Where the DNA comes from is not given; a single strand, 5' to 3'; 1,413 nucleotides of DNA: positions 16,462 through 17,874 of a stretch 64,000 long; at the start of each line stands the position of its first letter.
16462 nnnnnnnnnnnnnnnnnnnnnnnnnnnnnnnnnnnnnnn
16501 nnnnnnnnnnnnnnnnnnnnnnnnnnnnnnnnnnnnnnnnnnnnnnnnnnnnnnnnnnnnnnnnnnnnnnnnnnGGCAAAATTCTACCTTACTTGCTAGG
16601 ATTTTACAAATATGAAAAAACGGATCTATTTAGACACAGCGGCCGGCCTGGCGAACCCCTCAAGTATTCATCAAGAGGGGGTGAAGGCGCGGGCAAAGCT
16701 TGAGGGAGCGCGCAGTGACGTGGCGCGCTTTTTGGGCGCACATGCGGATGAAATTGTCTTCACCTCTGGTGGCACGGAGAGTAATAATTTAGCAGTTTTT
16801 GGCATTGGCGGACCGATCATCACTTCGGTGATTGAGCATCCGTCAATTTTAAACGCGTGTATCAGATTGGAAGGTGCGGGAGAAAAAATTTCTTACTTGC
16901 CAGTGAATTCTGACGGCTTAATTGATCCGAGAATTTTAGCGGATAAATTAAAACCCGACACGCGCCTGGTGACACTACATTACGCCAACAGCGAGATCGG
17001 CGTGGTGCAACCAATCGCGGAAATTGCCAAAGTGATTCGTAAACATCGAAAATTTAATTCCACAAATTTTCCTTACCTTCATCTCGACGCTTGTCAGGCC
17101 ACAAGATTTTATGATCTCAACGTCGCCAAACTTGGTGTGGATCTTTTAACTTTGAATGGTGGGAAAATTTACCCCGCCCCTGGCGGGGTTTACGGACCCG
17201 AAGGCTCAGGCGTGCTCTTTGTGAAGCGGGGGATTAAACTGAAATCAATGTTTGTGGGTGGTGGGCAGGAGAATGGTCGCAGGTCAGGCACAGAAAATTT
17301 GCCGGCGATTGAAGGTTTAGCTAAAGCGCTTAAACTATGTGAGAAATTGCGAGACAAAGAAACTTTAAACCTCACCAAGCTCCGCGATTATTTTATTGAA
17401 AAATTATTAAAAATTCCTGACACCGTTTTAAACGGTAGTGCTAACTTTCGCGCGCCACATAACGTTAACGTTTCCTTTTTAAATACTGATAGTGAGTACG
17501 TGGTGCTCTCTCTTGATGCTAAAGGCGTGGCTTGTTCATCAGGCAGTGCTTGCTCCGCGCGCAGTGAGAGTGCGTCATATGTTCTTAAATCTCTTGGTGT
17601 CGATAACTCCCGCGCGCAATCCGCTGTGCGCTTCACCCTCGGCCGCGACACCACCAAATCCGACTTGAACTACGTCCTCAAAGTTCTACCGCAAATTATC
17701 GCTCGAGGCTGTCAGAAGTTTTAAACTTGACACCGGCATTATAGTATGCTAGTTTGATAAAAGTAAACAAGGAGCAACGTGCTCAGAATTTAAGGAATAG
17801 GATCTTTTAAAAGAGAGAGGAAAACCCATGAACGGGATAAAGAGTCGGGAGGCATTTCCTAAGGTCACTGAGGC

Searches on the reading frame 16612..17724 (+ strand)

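Call 57: search_protein_families(library=pfam, proteins=[window:16612-17724:+], max_evalue=0.0001)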
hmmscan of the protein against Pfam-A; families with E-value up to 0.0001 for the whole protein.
window:16612-17724:+ (370 aa): 1 family
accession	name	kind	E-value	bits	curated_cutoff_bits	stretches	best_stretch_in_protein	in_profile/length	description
PF00266.25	Aminotran_5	-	4.4e-54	184.3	21.5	1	14-354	28-370/371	Aminotransferase class-V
